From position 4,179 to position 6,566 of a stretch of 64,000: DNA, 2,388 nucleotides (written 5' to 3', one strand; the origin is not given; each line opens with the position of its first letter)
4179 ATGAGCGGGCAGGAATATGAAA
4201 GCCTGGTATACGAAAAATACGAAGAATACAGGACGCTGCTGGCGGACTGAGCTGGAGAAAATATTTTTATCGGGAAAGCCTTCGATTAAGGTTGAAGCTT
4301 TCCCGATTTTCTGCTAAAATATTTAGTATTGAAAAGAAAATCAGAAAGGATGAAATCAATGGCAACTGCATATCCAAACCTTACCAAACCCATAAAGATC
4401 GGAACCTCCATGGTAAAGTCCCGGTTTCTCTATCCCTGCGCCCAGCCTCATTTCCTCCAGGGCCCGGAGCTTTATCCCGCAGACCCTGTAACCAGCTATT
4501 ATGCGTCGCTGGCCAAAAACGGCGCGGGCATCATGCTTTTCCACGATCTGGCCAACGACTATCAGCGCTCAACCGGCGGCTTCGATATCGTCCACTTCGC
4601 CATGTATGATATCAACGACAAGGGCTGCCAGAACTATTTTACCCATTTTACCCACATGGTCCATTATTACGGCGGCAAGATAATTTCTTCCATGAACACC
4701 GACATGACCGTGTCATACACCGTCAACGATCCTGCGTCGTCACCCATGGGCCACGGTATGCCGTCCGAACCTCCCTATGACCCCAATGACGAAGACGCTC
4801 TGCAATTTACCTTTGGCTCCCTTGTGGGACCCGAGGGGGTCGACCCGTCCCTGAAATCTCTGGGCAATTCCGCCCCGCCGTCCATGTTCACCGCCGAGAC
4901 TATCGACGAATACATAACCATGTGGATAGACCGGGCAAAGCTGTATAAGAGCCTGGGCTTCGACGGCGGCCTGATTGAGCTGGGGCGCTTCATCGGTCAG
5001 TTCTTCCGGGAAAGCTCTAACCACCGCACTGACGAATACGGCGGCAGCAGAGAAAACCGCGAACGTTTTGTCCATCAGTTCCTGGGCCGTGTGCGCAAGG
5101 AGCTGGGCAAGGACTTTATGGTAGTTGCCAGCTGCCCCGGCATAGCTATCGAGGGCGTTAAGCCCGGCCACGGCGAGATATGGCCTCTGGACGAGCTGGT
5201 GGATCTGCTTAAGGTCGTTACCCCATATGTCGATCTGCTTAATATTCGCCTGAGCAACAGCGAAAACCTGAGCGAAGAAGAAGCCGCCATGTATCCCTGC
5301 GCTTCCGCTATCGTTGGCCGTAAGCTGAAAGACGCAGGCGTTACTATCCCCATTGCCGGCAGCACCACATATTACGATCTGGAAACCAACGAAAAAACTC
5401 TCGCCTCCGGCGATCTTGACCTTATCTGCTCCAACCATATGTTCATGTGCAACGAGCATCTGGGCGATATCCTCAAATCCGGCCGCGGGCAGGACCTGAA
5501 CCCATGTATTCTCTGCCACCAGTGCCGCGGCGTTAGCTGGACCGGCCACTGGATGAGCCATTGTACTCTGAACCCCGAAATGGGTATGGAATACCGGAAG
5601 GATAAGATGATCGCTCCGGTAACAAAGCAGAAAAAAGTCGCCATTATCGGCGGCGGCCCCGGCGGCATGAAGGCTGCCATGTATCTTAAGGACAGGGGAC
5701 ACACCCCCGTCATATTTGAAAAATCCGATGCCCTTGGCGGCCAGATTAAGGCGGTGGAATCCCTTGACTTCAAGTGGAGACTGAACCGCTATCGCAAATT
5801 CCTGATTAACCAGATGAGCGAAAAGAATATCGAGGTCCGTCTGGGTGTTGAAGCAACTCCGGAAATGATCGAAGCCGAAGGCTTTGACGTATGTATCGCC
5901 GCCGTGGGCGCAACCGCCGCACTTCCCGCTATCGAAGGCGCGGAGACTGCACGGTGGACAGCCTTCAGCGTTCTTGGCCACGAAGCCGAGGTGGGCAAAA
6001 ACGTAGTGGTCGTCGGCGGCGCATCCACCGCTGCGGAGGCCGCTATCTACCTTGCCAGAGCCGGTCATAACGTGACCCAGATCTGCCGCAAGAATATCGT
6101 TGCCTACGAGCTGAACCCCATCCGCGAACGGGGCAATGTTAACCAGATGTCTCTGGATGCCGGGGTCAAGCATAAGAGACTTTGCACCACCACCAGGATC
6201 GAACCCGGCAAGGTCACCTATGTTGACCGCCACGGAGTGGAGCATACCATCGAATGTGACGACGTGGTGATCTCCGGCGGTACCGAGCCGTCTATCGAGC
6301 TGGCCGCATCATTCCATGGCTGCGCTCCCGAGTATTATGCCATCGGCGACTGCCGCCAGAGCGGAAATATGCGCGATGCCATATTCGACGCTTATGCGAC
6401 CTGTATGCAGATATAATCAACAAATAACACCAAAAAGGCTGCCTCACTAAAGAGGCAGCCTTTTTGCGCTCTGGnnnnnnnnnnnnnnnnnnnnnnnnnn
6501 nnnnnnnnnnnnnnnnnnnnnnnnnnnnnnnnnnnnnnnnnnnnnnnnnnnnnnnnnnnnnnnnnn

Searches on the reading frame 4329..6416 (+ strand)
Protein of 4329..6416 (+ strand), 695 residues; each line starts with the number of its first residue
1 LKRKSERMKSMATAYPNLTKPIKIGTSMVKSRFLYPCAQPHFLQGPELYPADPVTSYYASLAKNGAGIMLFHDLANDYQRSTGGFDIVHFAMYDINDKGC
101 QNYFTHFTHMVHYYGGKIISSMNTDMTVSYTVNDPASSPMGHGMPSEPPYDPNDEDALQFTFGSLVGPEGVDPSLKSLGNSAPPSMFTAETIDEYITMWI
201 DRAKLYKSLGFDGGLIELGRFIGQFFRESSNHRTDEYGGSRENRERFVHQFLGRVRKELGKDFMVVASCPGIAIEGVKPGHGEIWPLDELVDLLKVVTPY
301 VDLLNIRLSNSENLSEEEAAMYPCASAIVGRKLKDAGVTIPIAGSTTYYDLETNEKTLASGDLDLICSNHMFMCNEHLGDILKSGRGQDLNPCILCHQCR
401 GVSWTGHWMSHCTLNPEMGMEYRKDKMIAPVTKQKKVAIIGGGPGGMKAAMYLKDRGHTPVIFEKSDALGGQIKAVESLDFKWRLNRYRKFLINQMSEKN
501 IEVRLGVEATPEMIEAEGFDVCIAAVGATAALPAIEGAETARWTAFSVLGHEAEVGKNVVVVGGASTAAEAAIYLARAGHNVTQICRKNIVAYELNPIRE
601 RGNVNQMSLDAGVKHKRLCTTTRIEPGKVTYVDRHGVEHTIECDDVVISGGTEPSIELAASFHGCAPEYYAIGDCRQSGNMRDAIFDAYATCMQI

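Call 62: search_protein_families(library=pfam, proteins=[window:4329-6416:+], max_evalue=0.001)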
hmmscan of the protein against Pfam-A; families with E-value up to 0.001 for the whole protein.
window:4329-6416:+ (695 aa): 10 families
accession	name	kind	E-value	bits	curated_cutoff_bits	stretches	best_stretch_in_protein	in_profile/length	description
PF07992.20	Pyr_redox_2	-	4.2e-19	69.5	26.1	1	435-661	1-245/291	Pyridine nucleotide-disulphide oxidoreductase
PF00724.26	Oxidored_FMN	-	4.9e-16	59.4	27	1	18-265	2-221/342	NADH:flavin oxidoreductase / NADH oxidase family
PF13738.12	Pyr_redox_3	-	1.8e-11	44.3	30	1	526-659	132-274/305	Pyridine nucleotide-disulphide oxidoreductase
PF00070.33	Pyr_redox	-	2.1e-09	38.2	22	0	558-589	1-32/82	Pyridine nucleotide-disulphide oxidoreductase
PF13450.12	NAD_binding_8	-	4.7e-08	33.6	21.9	1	439-476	1-38/68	NAD(P)-binding Rossmann-like domain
PF12831.13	FAD_oxidored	-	5.7e-08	32.9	27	1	437-473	2-38/416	FAD dependent oxidoreductase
PF01266.30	DAO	-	1.8e-06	28.1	27.9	0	436-472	1-38/353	FAD dependent oxidoreductase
PF01494.25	FAD_binding_3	-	0.00045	20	22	0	436-468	3-35/349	FAD binding domain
PF00743.25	FMO-like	-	0.00064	18.7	22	0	434-494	1-60/532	Flavin-binding monooxygenase-like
PF01593.30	Amino_oxidase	-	0.0007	19.4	19.8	0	445-479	2-36/443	Flavin containing amine oxidoreductase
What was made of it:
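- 4329..6416 (+): Flavin ene-reductase-like gene (Oxidored_FMN + Pyr_redox_2) next to P1. This is the most frequent neighbour class of the family among low-GC genomes (SDR leads by locus count overall). Pfam (call 62).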
